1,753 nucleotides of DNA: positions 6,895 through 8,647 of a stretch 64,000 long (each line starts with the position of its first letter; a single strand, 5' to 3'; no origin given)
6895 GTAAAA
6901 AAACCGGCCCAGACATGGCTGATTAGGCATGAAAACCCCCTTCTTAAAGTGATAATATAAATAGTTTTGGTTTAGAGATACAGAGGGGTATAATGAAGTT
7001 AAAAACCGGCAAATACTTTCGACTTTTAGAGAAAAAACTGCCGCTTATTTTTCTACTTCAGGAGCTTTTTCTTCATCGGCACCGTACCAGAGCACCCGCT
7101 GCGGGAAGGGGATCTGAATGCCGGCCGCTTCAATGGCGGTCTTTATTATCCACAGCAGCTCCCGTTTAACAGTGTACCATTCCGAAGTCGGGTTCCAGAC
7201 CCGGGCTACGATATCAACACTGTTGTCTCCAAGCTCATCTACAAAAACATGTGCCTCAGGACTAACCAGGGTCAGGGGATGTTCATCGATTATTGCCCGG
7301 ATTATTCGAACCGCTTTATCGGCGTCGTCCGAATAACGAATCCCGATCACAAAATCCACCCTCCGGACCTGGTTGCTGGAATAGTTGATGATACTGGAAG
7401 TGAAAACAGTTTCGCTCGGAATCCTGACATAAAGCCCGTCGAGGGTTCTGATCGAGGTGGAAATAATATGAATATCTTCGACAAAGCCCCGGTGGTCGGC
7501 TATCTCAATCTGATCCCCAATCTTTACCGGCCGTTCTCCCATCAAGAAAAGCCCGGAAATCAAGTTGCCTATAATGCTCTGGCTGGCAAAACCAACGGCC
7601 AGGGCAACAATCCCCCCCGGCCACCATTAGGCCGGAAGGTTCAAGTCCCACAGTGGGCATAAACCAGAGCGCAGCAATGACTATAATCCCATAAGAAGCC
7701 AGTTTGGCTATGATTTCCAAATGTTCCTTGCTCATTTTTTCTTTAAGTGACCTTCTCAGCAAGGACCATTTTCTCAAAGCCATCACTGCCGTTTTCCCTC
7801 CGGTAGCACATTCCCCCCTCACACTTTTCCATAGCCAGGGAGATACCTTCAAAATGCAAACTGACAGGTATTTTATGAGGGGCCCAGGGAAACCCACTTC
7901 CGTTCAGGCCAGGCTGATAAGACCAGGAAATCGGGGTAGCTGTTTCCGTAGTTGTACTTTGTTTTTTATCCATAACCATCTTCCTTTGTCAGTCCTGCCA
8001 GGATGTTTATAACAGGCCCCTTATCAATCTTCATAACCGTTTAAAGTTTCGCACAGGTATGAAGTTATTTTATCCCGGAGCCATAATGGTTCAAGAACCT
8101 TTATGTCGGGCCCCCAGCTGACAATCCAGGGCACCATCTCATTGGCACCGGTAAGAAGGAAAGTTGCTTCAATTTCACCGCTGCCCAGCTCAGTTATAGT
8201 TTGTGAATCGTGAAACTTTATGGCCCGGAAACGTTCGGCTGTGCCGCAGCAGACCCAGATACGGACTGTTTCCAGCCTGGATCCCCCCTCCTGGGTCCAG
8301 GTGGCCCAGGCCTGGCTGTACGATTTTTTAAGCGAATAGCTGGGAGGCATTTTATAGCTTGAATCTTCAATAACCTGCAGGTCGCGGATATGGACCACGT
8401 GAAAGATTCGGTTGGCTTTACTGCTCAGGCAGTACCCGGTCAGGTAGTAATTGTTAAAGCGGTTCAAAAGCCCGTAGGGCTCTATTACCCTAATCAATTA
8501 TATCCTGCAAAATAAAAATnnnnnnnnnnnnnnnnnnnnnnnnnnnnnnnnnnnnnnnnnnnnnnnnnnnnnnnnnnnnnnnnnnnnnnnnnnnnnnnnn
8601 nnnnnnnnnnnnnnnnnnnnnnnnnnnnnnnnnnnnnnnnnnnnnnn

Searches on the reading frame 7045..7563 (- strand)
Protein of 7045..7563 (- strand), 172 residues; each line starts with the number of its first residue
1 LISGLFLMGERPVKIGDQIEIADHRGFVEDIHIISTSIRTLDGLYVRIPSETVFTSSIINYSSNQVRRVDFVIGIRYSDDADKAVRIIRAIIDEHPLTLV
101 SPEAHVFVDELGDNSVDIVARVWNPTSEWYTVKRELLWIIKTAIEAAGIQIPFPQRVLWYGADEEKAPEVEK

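Call 50: search_protein_families(library=pfam, proteins=[window:7045-7563:-], max_evalue=0.0001)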
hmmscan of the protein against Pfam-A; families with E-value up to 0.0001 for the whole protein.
window:7045-7563:- (172 aa): 2 families
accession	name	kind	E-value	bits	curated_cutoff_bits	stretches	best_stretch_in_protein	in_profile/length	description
PF00924.24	MS_channel_2nd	-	1.5e-20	73.5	20.2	1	1-62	6-67/68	Mechanosensitive ion channel, beta-domain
PF21082.3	MS_channel_3rd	-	5.1e-18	65.7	21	1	69-151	1-88/88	Mechanosensitive ion channel MscS, C-terminal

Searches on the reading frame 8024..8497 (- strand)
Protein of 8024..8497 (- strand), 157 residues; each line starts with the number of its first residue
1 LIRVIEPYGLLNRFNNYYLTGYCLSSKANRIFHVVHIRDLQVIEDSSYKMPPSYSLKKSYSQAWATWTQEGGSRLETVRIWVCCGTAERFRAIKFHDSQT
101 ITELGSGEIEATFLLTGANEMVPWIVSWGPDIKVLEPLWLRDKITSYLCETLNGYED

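Call 50: search_protein_families(library=pfam, proteins=[window:8024-8497:-], max_evalue=0.0001)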
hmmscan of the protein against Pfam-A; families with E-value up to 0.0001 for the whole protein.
window:8024-8497:- (157 aa): 2 families
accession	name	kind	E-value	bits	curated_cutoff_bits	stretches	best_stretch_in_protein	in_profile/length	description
PF25583.1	WCX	-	4.2e-13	49.9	23.9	1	76-147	3-71/76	WCX domain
PF13280.12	WYL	-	3.3e-07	30.7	21.8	1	3-42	31-70/70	WYL domain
